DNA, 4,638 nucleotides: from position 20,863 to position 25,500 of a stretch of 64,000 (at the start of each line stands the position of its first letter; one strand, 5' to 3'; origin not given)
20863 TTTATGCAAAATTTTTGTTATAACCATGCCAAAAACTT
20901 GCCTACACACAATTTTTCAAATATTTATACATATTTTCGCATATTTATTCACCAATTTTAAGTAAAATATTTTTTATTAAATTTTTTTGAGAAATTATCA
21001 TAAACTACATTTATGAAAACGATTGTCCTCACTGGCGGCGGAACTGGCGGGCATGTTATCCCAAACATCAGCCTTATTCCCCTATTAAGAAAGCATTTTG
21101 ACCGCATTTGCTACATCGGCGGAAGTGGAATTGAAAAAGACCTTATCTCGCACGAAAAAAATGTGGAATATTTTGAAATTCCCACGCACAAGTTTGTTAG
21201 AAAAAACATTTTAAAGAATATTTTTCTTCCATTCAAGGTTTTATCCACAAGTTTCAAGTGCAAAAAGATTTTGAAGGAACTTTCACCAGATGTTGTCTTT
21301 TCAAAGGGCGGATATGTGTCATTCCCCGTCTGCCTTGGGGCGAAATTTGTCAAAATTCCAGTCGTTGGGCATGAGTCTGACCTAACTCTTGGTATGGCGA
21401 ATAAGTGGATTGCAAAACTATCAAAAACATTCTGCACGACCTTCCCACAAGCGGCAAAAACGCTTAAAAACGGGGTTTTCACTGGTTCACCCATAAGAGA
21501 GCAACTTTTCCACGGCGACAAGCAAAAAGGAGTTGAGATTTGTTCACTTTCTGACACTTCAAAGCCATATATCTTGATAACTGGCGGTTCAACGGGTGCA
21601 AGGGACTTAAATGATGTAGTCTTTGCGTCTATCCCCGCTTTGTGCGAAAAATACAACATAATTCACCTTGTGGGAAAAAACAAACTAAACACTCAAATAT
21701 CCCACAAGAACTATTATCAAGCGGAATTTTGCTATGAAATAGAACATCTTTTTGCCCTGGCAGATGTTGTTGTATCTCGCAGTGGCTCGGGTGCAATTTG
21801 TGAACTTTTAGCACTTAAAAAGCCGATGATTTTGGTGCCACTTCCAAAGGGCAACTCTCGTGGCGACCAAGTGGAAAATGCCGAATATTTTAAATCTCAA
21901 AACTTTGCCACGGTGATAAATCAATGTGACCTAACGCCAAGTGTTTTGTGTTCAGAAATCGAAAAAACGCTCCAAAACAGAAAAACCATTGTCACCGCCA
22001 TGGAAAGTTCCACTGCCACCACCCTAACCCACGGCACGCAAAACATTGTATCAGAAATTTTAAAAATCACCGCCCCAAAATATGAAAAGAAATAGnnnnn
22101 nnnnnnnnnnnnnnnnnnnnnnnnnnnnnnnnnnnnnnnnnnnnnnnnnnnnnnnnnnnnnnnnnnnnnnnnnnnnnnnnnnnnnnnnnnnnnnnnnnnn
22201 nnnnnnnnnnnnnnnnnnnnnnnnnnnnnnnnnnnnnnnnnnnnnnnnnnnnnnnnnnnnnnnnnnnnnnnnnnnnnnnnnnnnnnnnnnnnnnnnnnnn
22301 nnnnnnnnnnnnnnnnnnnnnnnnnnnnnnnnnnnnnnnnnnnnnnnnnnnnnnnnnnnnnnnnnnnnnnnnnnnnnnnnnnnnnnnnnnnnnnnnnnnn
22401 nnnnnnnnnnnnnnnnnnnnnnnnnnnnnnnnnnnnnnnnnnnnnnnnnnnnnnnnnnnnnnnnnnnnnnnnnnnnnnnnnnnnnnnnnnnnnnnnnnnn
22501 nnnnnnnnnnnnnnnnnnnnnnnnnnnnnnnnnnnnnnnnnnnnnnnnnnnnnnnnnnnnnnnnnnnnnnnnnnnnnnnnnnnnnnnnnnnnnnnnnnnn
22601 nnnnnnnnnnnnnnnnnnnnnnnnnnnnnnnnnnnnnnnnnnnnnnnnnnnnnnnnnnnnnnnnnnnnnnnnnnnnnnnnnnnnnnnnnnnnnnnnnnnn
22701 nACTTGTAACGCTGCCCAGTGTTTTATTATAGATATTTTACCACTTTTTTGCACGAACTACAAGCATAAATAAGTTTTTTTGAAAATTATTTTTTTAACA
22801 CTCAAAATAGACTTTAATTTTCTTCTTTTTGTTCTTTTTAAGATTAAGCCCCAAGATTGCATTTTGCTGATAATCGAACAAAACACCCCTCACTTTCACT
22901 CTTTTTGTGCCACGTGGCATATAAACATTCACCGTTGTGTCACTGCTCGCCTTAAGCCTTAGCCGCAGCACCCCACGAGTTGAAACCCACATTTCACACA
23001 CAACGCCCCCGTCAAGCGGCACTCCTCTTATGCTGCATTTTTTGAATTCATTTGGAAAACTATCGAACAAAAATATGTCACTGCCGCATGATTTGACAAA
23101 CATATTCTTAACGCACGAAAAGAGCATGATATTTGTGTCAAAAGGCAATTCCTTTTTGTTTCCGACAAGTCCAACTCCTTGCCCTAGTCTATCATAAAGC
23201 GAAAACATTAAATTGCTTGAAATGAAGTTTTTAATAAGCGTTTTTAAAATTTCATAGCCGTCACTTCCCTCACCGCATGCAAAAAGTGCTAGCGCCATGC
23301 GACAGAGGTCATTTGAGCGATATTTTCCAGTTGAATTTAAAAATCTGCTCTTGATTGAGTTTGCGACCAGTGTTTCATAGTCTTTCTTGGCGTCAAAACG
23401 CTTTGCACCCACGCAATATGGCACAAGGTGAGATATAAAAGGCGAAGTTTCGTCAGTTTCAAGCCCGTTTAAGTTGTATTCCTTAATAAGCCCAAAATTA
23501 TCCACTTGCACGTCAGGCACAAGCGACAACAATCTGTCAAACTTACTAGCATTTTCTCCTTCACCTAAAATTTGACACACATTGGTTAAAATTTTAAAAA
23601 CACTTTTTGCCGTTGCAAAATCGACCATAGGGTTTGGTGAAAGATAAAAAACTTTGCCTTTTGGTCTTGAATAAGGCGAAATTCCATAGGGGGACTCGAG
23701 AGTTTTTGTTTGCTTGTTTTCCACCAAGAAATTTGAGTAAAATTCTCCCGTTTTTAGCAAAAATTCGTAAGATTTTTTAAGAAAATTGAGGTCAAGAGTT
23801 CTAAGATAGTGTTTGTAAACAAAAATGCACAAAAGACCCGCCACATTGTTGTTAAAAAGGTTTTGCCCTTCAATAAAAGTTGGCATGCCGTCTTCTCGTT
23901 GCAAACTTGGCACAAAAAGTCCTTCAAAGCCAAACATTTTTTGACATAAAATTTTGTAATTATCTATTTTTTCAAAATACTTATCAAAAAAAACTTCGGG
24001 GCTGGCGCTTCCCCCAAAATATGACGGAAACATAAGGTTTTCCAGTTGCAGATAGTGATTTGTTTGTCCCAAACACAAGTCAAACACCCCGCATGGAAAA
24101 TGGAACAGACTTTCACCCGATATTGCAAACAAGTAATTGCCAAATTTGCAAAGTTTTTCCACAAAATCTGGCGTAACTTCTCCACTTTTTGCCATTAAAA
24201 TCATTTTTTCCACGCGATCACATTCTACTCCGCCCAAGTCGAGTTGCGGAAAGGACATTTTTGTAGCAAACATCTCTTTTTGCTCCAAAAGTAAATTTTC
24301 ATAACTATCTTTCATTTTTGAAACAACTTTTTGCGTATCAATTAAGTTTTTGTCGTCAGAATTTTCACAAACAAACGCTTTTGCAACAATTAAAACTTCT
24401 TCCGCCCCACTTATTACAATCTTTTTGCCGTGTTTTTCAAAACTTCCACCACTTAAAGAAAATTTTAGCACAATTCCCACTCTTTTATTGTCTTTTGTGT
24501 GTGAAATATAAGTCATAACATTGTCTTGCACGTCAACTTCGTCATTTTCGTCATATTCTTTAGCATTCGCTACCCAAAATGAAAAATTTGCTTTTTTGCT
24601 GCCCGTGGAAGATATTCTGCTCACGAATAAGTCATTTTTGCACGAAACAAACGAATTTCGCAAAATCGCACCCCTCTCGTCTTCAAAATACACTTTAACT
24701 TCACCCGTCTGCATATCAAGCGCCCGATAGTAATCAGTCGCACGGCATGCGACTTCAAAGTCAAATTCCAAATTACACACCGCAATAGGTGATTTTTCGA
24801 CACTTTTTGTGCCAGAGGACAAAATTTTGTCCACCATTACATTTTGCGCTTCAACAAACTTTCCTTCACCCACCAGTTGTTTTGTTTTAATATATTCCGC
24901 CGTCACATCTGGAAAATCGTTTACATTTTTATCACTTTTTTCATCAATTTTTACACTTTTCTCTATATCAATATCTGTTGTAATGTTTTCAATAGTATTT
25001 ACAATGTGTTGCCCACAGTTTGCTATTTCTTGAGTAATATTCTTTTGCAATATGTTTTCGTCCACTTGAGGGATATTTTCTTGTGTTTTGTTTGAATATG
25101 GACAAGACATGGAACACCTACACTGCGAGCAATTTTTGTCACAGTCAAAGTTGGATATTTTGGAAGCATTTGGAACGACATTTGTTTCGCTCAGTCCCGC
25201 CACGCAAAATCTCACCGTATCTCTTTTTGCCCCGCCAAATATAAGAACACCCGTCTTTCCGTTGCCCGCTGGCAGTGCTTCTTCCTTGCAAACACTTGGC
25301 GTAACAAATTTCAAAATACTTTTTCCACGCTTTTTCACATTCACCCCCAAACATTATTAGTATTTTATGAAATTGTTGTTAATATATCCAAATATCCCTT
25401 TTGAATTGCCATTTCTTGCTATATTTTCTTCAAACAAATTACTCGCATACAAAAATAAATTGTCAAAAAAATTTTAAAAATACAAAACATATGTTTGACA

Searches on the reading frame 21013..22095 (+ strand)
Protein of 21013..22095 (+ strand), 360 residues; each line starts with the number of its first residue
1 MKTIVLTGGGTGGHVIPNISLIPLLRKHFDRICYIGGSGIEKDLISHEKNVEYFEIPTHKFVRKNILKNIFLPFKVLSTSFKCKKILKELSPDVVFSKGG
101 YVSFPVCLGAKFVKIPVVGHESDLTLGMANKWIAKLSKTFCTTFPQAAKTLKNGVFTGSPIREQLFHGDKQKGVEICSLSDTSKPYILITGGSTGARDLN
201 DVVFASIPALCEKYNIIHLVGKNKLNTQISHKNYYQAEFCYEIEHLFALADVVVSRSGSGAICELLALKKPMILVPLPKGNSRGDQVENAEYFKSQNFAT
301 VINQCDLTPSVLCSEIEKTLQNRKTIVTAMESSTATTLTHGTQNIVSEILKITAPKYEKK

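Call 26: search_protein_families(library=pfam, proteins=[window:21013-22095:+], max_evalue=0.00001)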
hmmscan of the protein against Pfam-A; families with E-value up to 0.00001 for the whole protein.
window:21013-22095:+ (360 aa): 3 families
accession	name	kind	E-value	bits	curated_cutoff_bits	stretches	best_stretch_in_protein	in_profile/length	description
PF04101.22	Glyco_tran_28_C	-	7.2e-34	117.6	22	1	187-335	2-156/166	Glycosyltransferase family 28 C-terminal domain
PF03033.26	Glyco_transf_28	-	2.6e-29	102.5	26.2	1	4-138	1-135/139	Glycosyltransferase family 28 N-terminal domain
PF13528.12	Glyco_trans_1_3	-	7.2e-08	32.4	25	1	173-312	183-314/322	Glycosyl transferase family 1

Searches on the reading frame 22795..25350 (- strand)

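Call 26: search_protein_families(library=pfam, proteins=[window:22795-25350:-], max_evalue=0.00001)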
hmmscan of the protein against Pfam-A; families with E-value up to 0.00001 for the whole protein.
window:22795-25350:- (851 aa): 2 families
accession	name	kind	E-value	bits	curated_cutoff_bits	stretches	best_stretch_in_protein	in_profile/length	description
PF14498.12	Glyco_hyd_65N_2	-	9.7e-22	78.6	27.7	1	157-325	62-227/234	Glycosyl hydrolase family 65, N-terminal domain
PF22124.2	Glyco_hydro_95_cat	-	2.2e-18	66.8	27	1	465-711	128-374/408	Glycosyl hydrolase family 95 catalytic domain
